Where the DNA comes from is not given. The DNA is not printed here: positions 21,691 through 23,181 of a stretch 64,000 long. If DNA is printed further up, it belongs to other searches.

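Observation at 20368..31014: Complete GDP-D-glycero-alpha-D-manno-heptose pathway with a fused HddC-GmhB enzyme and 6-deoxyheptose-type tailoring genes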

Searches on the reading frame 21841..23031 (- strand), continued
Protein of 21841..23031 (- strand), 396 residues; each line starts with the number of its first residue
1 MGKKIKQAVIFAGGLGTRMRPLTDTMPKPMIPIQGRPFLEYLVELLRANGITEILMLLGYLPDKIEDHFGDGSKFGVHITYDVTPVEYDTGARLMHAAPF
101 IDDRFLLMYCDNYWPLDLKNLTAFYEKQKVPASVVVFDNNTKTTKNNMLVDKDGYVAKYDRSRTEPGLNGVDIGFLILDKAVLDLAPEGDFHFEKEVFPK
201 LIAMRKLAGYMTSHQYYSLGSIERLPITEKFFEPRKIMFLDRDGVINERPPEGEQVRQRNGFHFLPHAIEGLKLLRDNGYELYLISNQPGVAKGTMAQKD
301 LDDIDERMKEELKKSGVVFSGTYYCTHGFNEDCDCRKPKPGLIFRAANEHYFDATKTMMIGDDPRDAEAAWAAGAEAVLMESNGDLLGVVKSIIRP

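Call 24: find_homologous_proteins(query=window:21841-23031:-, max_evalue=1e-10)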
Query window:21841-23031:- (396 aa): 4616 proteins with E <= 1e-10 among 8000 candidates; the best 120 are listed.
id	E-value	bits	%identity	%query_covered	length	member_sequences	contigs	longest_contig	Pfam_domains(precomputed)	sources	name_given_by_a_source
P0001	1.9e-271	918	100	100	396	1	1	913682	PF00483.30,PF13419.13,PF00702.33,PF08645.18,PF13242.13,PF12804.14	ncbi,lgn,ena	-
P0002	2.6e-227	773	83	100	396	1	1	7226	PF00483.30,PF13419.13,PF00702.33,PF08645.18,PF13242.13,PF12804.14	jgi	jgi:histidinol-phosphate phosphatase family protein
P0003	2.3e-192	657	71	99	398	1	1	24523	PF00483.30,PF13419.13,PF00702.33,PF08645.18,PF13242.13,PF12804.14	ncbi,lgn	-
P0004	2.6e-190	651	71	100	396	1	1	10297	PF00483.30,PF13419.13,PF00702.33,PF08645.18,PF13242.13,PF12804.14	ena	-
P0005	1.9e-187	641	69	98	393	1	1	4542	PF00483.30,PF13419.13,PF00702.33,PF08645.18,PF13242.13,PF12804.14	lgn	-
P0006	1.3e-177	609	66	98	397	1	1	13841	PF00483.30,PF13419.13,PF00702.33,PF13242.13,PF12804.14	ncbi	-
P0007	1.5e-177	609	66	99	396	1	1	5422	PF00483.30,PF13419.13,PF00702.33,PF08645.18,PF13242.13,PF12804.14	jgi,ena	-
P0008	3.6e-166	571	61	99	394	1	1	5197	PF00483.30,PF13419.13,PF00702.33,PF08645.18,PF13242.13,PF12804.14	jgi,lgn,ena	-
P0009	3.2e-165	568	61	99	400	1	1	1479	PF00483.30,PF13419.13,PF00702.33,PF08645.18,PF13242.13,PF12804.14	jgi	jgi:histidinol-phosphate phosphatase family protein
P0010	7.0e-163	560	62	99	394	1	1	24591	PF00483.30,PF13419.13,PF00702.33,PF08645.18,PF13242.13,PF12804.14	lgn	-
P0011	9.7e-160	550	59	99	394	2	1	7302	PF00483.30,PF13419.13,PF00702.33,PF08645.18,PF13242.13,PF12804.14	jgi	jgi:D-glycero-D-manno-heptose 1,7-bisphosphate phosphatase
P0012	8.5e-158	544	79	76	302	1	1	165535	PF00483.30,PF12804.14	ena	-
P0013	1.0e-156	540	59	99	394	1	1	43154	PF00483.30,PF13419.13,PF00702.33,PF08645.18,PF13242.13,PF12804.14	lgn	-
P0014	8.5e-154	530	58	98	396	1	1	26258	PF00483.30,PF13419.13,PF00702.33,PF08645.18,PF13242.13,PF12804.14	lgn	-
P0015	8.8e-154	530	56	99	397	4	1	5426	PF00483.30,PF13419.13,PF00702.33,PF08645.18,PF13242.13,PF12804.14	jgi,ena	-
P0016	1.7e-152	526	55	98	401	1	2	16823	PF00483.30,PF13419.13,PF00702.33,PF08645.18,PF13242.13,PF12804.14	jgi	-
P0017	5.1e-152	525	61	92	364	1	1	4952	PF00483.30,PF13419.13,PF00702.33,PF08645.18,PF13242.13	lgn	-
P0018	6.3e-152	524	58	98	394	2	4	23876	PF00483.30,PF13419.13,PF00702.33,PF08645.18,PF13242.13,PF12804.14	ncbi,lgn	-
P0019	1.9e-151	523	56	100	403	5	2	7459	PF00483.30,PF13419.13,PF00702.33,PF08645.18,PF13242.13,PF12804.14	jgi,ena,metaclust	metaclust:\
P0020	7.3e-151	521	57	99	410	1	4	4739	PF00483.30,PF13419.13,PF00702.33,PF08645.18,PF13242.13,PF12804.14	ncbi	-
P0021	8.4e-151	521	56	99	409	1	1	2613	PF00483.30,PF13419.13,PF00702.33,PF08645.18,PF13242.13,PF12804.14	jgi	-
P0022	9.4e-151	520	57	98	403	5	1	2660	PF00483.30,PF13419.13,PF00702.33,PF08645.18,PF13242.13,PF12804.14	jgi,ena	-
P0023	1.0e-150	520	57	99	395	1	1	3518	PF00483.30,PF13419.13,PF00702.33,PF08645.18,PF13242.13,PF12804.14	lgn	-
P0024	1.1e-150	520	57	99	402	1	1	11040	PF00483.30,PF13419.13,PF00702.33,PF08645.18,PF13242.13,PF12804.14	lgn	-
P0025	1.4e-150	520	58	99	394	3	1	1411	PF00483.30,PF13419.13,PF00702.33,PF08645.18,PF13242.13,PF12804.14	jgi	-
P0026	3.3e-150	519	57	99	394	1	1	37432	PF00483.30,PF13419.13,PF00702.33,PF08645.18,PF13242.13,PF12804.14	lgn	-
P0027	3.4e-150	519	57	99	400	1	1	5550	PF00483.30,PF13419.13,PF00702.33,PF08645.18,PF13242.13,PF12804.14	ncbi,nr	ncbi:MAG: HAD-IIIA family hydrolase [bacterium]|nr:HAD-IIIA family hydrolase [bacterium]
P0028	6.3e-150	518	55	100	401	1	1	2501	PF00483.30,PF13419.13,PF00702.33,PF08645.18,PF13242.13,PF12804.14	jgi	-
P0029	7.2e-150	518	57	98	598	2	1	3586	PF00483.30,PF13419.13,PF00702.33,PF00485.25,PF08645.18,PF13242.13,PF12804.14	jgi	jgi:histidinol-phosphate phosphatase family protein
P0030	1.2e-149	517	55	99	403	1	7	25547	PF00483.30,PF13419.13,PF00702.33,PF08645.18,PF13242.13,PF12804.14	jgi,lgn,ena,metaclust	metaclust:\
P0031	1.5e-149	517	56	98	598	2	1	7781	PF00483.30,PF13419.13,PF13344.13,PF00702.33,PF00485.25,PF08645.18,PF13242.13,PF12804.14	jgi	jgi:histidinol-phosphate phosphatase family protein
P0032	1.6e-149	516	56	98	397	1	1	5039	PF00483.30,PF13419.13,PF00702.33,PF08645.18,PF13242.13,PF12804.14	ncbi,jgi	jgi:D-glycero-D-manno-heptose 1,7-bisphosphate phosphatase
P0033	1.6e-149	516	55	100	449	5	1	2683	PF00483.30,PF13419.13,PF00702.33,PF08645.18,PF13242.13,PF12804.14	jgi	-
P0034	2.6e-149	516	55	99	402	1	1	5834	PF00483.30,PF13419.13,PF00702.33,PF08645.18,PF13242.13,PF12804.14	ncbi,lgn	-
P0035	4.1e-149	515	57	99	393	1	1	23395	PF00483.30,PF13419.13,PF00702.33,PF08645.18,PF13242.13,PF12804.14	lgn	-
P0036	6.7e-149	514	56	98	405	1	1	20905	PF00483.30,PF13419.13,PF00702.33,PF08645.18,PF13242.13,PF12804.14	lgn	-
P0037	8.3e-149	514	56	99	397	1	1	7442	PF00483.30,PF13419.13,PF00702.33,PF08645.18,PF13242.13,PF12804.14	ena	-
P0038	2.4e-148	513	55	99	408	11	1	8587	PF00483.30,PF13419.13,PF00702.33,PF08645.18,PF13242.13,PF12804.14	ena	-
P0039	2.5e-148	512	55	98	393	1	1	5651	PF00483.30,PF13419.13,PF00702.33,PF08645.18,PF13242.13,PF12804.14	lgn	-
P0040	4.0e-148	512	55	99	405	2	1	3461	PF00483.30,PF13419.13,PF00702.33,PF08645.18,PF13242.13,PF12804.14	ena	-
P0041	4.7e-148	512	55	100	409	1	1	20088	PF00483.30,PF13419.13,PF00702.33,PF08645.18,PF13242.13,PF12804.14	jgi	jgi:D-glycero-D-manno-heptose 1,7-bisphosphate phosphatase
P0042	4.7e-148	512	54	96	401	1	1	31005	PF00483.30,PF13419.13,PF00702.33,PF08645.18,PF13242.13,PF12804.14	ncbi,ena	-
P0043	7.0e-148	511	55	99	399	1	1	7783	PF00483.30,PF13419.13,PF00702.33,PF08645.18,PF13242.13,PF12804.14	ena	-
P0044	8.0e-148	511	55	99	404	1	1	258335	PF00483.30,PF00702.33,PF08645.18,PF13242.13,PF12804.14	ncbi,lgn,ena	-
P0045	8.2e-148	511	55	98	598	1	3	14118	PF00483.30,PF13419.13,PF00702.33,PF00485.25,PF13238.13,PF08645.18,PF13242.13,PF12804.14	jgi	jgi:histidinol-phosphate phosphatase family protein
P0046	1.2e-147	510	53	98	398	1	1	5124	PF00483.30,PF13419.13,PF00702.33,PF08645.18,PF13242.13,PF12804.14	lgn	-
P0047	1.4e-147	510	54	98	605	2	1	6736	PF00483.30,PF13419.13,PF00702.33,PF00485.25,PF13238.13,PF08645.18,PF13242.13,PF12804.14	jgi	-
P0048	1.7e-147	510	56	98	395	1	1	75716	PF00483.30,PF13419.13,PF00702.33,PF08645.18,PF13242.13,PF12804.14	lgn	-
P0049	1.7e-147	510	54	99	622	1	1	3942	PF00483.30,PF13419.13,PF00702.33,PF00485.25,PF08645.18,PF13242.13,PF12804.14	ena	-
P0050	2.3e-147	509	55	99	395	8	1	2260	PF00483.30,PF13419.13,PF00702.33,PF08645.18,PF13242.13,PF12804.14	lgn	-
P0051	2.5e-147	509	54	99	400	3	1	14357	PF00483.30,PF13419.13,PF00702.33,PF08645.18,PF13242.13,PF12804.14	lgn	-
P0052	7.4e-147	508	54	99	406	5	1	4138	PF00483.30,PF13419.13,PF00702.33,PF08645.18,PF13242.13,PF12804.14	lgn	-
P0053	9.0e-147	507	54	99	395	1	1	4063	PF00483.30,PF13419.13,PF00702.33,PF08645.18,PF13242.13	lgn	-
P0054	1.2e-146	507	56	99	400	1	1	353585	PF00483.30,PF13419.13,PF00702.33,PF08645.18,PF13242.13,PF12804.14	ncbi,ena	-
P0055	2.6e-146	506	54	98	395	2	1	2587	PF00483.30,PF13419.13,PF00702.33,PF08645.18,PF13242.13,PF12804.14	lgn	-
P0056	4.4e-146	505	54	98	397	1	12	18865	PF00483.30,PF13419.13,PF00702.33,PF08645.18,PF13242.13,PF12804.14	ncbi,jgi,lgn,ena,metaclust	metaclust:\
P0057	4.4e-146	505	55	97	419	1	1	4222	PF00483.30,PF13419.13,PF00702.33,PF08645.18,PF13242.13,PF12804.14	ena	-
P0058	5.2e-146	505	53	99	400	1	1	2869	PF00483.30,PF13419.13,PF00702.33,PF08645.18,PF13242.13,PF12804.14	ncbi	-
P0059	7.1e-146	504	55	99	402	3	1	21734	PF00483.30,PF13419.13,PF00702.33,PF08645.18,PF13242.13,PF12804.14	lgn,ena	-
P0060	1.0e-145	504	54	99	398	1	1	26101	PF00483.30,PF13419.13,PF00702.33,PF08645.18,PF13242.13,PF12804.14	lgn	-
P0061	1.2e-145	504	54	99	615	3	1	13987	PF00483.30,PF13419.13,PF00702.33,PF00485.25,PF13238.13,PF08645.18,PF13242.13,PF12804.14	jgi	-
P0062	1.6e-145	503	53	99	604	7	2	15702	PF00483.30,PF13419.13,PF00702.33,PF00485.25,PF08645.18,PF13242.13,PF12804.14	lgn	-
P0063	1.7e-145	503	55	99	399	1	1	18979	PF00483.30,PF13419.13,PF00702.33,PF08645.18,PF13242.13,PF12804.14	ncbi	-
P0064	1.7e-145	503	53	100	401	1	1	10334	PF00483.30,PF13419.13,PF00702.33,PF08645.18,PF13242.13,PF12804.14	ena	-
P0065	1.9e-145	503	55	99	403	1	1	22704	PF00483.30,PF13419.13,PF00702.33,PF08645.18,PF13242.13,PF12804.14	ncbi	-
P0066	2.0e-145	503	53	98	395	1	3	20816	PF00483.30,PF13419.13,PF00702.33,PF08645.18,PF13242.13,PF12804.14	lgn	-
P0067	2.5e-145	503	53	99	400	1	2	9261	PF00483.30,PF13419.13,PF00702.33,PF08645.18,PF13242.13,PF12804.14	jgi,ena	-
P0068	3.7e-145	502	52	99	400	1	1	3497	PF00483.30,PF13419.13,PF00702.33,PF08645.18,PF13242.13,PF12804.14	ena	-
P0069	1.0e-144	501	56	99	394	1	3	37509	PF00483.30,PF13419.13,PF00702.33,PF08645.18,PF13242.13,PF12804.14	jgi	jgi:D-glycero-D-manno-heptose 1,7-bisphosphate phosphatase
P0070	1.6e-144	500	53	99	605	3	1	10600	PF00483.30,PF13419.13,PF00702.33,PF01866.23,PF00485.25,PF13238.13,PF08645.18,PF13242.13,PF12804.14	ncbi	-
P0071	2.1e-144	500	51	99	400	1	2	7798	PF00483.30,PF13419.13,PF00702.33,PF08645.18,PF13242.13,PF12804.14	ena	-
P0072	2.2e-144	500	53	99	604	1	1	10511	PF00483.30,PF13419.13,PF00702.33,PF00485.25,PF13238.13,PF08645.18,PF13242.13,PF12804.14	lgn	-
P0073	3.5e-144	499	53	98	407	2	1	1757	PF00483.30,PF13419.13,PF00702.33,PF08645.18,PF13242.13,PF12804.14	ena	-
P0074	3.6e-144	499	55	98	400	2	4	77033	PF00483.30,PF13419.13,PF00702.33,PF08645.18,PF13242.13,PF12804.14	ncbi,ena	-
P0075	3.7e-144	499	54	98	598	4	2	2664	PF00483.30,PF13419.13,PF00702.33,PF08645.18,PF13242.13,PF12804.14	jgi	jgi:histidinol-phosphate phosphatase family protein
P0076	4.7e-144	498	54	99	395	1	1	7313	PF00483.30,PF13419.13,PF00702.33,PF08645.18,PF13242.13,PF12804.14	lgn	-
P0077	4.7e-144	498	53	99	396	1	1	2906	PF00483.30,PF13419.13,PF00702.33,PF08645.18,PF13242.13,PF12804.14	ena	-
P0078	5.9e-144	498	54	98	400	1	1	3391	PF00483.30,PF13419.13,PF00702.33,PF08645.18,PF13242.13,PF12804.14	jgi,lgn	jgi:D-glycero-D-manno-heptose 1,7-bisphosphate phosphatase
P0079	7.0e-144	498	53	98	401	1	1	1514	PF00483.30,PF13419.13,PF00702.33,PF08645.18,PF13242.13,PF12804.14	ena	-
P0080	8.6e-144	498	54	98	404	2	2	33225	PF00483.30,PF13419.13,PF00702.33,PF08645.18,PF13242.13,PF12804.14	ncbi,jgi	-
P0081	8.7e-144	498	53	98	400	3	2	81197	PF00483.30,PF13419.13,PF13344.13,PF00702.33,PF08645.18,PF13242.13,PF12804.14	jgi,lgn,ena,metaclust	metaclust:\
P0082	9.4e-144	497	54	99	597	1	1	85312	PF00483.30,PF13419.13,PF00702.33,PF00485.25,PF13238.13,PF08645.18,PF13242.13,PF12804.14,PF12710.14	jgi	jgi:histidinol-phosphate phosphatase family protein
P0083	1.1e-143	497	53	99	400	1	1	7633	PF00483.30,PF13419.13,PF00702.33,PF08645.18,PF13242.13,PF12804.14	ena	-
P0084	1.2e-143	497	56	96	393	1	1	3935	PF00483.30,PF13419.13,PF00702.33,PF08645.18,PF13242.13,PF12804.14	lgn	-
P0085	1.3e-143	497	52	99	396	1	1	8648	PF00483.30,PF13419.13,PF00702.33,PF08645.18,PF13242.13,PF12804.14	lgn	-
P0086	1.4e-143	497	53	99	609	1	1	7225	PF00483.30,PF13419.13,PF00702.33,PF00485.25,PF13238.13,PF08645.18,PF13242.13,PF12804.14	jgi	-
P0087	1.5e-143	497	53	98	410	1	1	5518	PF00483.30,PF13419.13,PF00702.33,PF08645.18,PF13242.13,PF12804.14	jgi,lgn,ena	-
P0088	1.6e-143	497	54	98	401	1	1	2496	PF00483.30,PF13419.13,PF00702.33,PF08645.18,PF13242.13,PF12804.14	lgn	-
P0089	1.6e-143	497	54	99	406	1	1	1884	PF00483.30,PF13419.13,PF00702.33,PF08645.18,PF13242.13,PF12804.14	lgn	-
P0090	2.1e-143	496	53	98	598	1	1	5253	PF00483.30,PF13419.13,PF00702.33,PF00485.25,PF13238.13,PF08645.18,PF13242.13,PF12804.14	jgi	jgi:D,D-heptose 1,7-bisphosphate phosphatase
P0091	3.1e-143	496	53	99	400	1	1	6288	PF00483.30,PF13419.13,PF00702.33,PF08645.18,PF13242.13,PF12804.14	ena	-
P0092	3.2e-143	496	53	99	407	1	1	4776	PF00483.30,PF13419.13,PF00702.33,PF08645.18,PF13242.13,PF12804.14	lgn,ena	-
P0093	3.8e-143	495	52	98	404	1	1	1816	PF00483.30,PF13419.13,PF00702.33,PF08645.18,PF13242.13,PF12804.14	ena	-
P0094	4.3e-143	495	53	98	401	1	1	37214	PF00483.30,PF13419.13,PF13344.13,PF00702.33,PF08645.18,PF13242.13,PF12804.14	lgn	-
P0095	7.9e-143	494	53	98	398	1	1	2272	PF00483.30,PF13419.13,PF00702.33,PF08645.18,PF13242.13,PF12804.14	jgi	-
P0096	1.0e-142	494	52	99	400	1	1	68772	PF00483.30,PF13419.13,PF00702.33,PF08645.18,PF13242.13,PF12804.14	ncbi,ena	-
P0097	1.0e-142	494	54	99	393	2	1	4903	PF00483.30,PF13419.13,PF00702.33,PF08645.18,PF13242.13,PF12804.14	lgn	-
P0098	1.0e-142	494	52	99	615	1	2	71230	PF00483.30,PF13419.13,PF13344.13,PF00702.33,PF00485.25,PF08645.18,PF13242.13,PF12804.14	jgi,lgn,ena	-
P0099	1.0e-142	494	55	98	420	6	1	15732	PF00483.30,PF13419.13,PF00702.33,PF08645.18,PF13242.13,PF12804.14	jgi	jgi:histidinol-phosphate phosphatase family protein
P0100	1.1e-142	494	53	99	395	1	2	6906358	PF00483.30,PF13419.13,PF00702.33,PF08645.18,PF13242.13,PF12804.14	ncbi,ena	-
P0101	1.3e-142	494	53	99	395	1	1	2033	PF00483.30,PF13419.13,PF00702.33,PF08645.18,PF13242.13,PF12804.14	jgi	-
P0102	1.5e-142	493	54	95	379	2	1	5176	PF00483.30,PF13419.13,PF00702.33,PF08645.18,PF13242.13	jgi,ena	-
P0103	3.0e-142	492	54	99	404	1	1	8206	PF00483.30,PF13419.13,PF00702.33,PF08645.18,PF13242.13,PF12804.14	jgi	jgi:histidinol-phosphate phosphatase family protein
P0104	3.3e-142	492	52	99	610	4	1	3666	PF00483.30,PF13419.13,PF00702.33,PF00485.25,PF13238.13,PF08645.18,PF13242.13,PF12804.14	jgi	jgi:D-glycero-D-manno-heptose 1,7-bisphosphate phosphatase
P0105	3.5e-142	492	53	98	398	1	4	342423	PF00483.30,PF13419.13,PF00702.33,PF08645.18,PF13242.13,PF12804.14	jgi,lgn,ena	jgi:D-glycero-D-manno-heptose 1,7-bisphosphate phosphatase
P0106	3.6e-142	492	57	96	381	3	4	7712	PF00483.30,PF13419.13,PF00702.33,PF08645.18,PF13242.13,PF12804.14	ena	-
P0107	4.2e-142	492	53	98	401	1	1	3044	PF00483.30,PF13419.13,PF00702.33,PF08645.18,PF13242.13,PF12804.14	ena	-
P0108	4.4e-142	492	52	98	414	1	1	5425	PF00483.30,PF13419.13,PF00702.33,PF08645.18,PF13242.13,PF12804.14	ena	-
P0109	5.3e-142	492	53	98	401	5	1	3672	PF00483.30,PF13419.13,PF13344.13,PF00702.33,PF08645.18,PF13242.13,PF12804.14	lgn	-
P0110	5.3e-142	492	54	98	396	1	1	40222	PF00483.30,PF13419.13,PF13344.13,PF00702.33,PF08645.18,PF13242.13,PF12804.14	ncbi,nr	ncbi:MAG: HAD-IIIA family hydrolase [Deltaproteobacteria bacterium]|nr:HAD-IIIA family hydrolase [De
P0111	5.4e-142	492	53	99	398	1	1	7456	PF00483.30,PF13419.13,PF00702.33,PF08645.18,PF13242.13,PF12804.14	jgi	-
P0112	6.4e-142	491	54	98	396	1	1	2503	PF00483.30,PF13419.13,PF00702.33,PF08645.18,PF13242.13,PF12804.14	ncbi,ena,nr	ncbi:D-glycero-beta-D-manno-heptose 1,7-bisphosphate 7-phosphatase [Candidatus Babeliales bacterium]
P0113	6.8e-142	491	53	98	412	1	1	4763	PF00483.30,PF13419.13,PF00702.33,PF08645.18,PF13242.13,PF12804.14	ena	-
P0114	6.9e-142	491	53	99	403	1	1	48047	PF00483.30,PF13419.13,PF00702.33,PF08645.18,PF13242.13,PF12804.14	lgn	-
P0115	7.2e-142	491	52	98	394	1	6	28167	PF00483.30,PF13419.13,PF00702.33,PF08645.18,PF13242.13,PF12804.14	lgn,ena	-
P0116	7.8e-142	491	53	98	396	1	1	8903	PF00483.30,PF13419.13,PF00702.33,PF08645.18,PF13242.13,PF12804.14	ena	-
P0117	8.7e-142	491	53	99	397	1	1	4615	PF00483.30,PF13419.13,PF00702.33,PF08645.18,PF13242.13,PF12804.14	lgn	-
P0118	9.2e-142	491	52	99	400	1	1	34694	PF00483.30,PF13419.13,PF00702.33,PF08645.18,PF13242.13,PF12804.14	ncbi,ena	-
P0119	1.0e-141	491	53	98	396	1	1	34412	PF00483.30,PF13419.13,PF00702.33,PF08645.18,PF13242.13,PF12804.14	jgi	-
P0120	1.1e-141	491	53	99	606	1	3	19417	PF00483.30,PF13419.13,PF01380.28,PF13344.13,PF00702.33,PF13580.12,PF08645.18,PF13242.13,PF12804.14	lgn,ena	-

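Call 25: find_encoding_contigs(protein=P0001, flank=10000, max_places=3)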
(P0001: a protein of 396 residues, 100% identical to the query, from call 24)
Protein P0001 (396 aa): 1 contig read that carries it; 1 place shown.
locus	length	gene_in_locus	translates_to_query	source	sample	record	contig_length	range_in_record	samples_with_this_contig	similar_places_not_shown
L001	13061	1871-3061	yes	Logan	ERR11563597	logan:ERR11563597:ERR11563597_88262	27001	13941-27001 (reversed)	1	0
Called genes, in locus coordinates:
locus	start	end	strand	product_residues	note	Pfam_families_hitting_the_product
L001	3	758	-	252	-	?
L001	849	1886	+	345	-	PF01073:3Beta_HSD, PF01370:Epimerase, PF02719:Polysacc_synt_2 (weak), PF04321:RmlD_sub_bind, PF05368:NmrA (faint), PF13460:NAD_binding_10 (weak), PF16363:GDP_Man_Dehyd, PF07993:NAD_binding_4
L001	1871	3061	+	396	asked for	PF00483:NTP_transferase, PF12804:NTP_transf_3, PF00702:Hydrolase (weak), PF08645:PNK3P (weak), PF13419:HAD_2 (weak), PF13242:Hydrolase_like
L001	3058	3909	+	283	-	PF01370:Epimerase, PF16363:GDP_Man_Dehyd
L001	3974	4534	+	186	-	PF00908:dTDP_sugar_isom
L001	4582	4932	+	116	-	PF00459:Inositol_P (weak)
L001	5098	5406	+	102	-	PF00459:Inositol_P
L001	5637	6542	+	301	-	PF01531:Glyco_transf_11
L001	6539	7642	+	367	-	-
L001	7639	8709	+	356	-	PF01370:Epimerase, PF04321:RmlD_sub_bind, PF16363:GDP_Man_Dehyd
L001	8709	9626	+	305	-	PF00248:Aldo_ket_red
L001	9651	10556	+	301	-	PF02475:TRM5-TYW2_MTfase, PF05050:Methyltransf_21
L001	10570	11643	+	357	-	PF00106:adh_short (weak), PF01073:3Beta_HSD, PF01370:Epimerase, PF05368:NmrA, PF16363:GDP_Man_Dehyd, PF07993:NAD_binding_4, PF01370:Epimerase, PF16363:GDP_Man_Dehyd, +1 more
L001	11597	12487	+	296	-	PF13641:Glyco_tranf_2_3, PF20691:TAGT (weak), PF00535:Glycos_transf_2, PF10111:Glyco_tranf_2_2, PF13632:Glyco_trans_2_3 (faint)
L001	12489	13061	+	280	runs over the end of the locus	PF00535:Glycos_transf_2, PF13641:Glyco_tranf_2_3, PF10111:Glyco_tranf_2_2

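Call 27: find_encoding_contigs(protein=P0003, flank=9000, max_places=1)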
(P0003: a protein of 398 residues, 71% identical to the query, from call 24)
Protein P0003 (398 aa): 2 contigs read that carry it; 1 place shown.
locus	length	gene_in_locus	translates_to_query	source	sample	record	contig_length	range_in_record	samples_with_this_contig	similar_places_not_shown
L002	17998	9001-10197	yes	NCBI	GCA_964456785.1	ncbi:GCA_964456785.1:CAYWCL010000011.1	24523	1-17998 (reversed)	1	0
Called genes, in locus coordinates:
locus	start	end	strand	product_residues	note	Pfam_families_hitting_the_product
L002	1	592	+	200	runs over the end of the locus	PF13580:SIS_2, PF01380:SIS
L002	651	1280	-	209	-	-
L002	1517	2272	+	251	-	PF00483:NTP_transferase, PF12804:NTP_transf_3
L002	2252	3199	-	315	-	-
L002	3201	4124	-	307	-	PF00676:E1_dh, PF02775:TPP_enzyme_C (faint), PF13292:DXP_synthase_N (weak)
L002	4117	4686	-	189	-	PF00908:dTDP_sugar_isom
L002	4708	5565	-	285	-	PF01370:Epimerase, PF04321:RmlD_sub_bind, PF01073:3Beta_HSD, PF07993:NAD_binding_4, PF02719:Polysacc_synt_2, PF16363:GDP_Man_Dehyd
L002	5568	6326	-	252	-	PF00106:adh_short, PF01370:Epimerase (weak), PF08659:KR, PF13561:adh_short_C2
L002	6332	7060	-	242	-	PF04989:RMNT_CmcI, PF13578:Methyltransf_24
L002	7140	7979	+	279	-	PF05050:Methyltransf_21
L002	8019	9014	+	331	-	PF01073:3Beta_HSD, PF01370:Epimerase, PF02719:Polysacc_synt_2, PF04321:RmlD_sub_bind, PF16363:GDP_Man_Dehyd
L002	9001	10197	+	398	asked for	PF00483:NTP_transferase, PF12804:NTP_transf_3, PF00702:Hydrolase, PF08645:PNK3P (weak), PF13419:HAD_2 (weak), PF13242:Hydrolase_like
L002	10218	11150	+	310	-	PF05050:Methyltransf_21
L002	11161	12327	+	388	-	PF00535:Glycos_transf_2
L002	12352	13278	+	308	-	PF00535:Glycos_transf_2, PF10111:Glyco_tranf_2_2, PF13641:Glyco_tranf_2_3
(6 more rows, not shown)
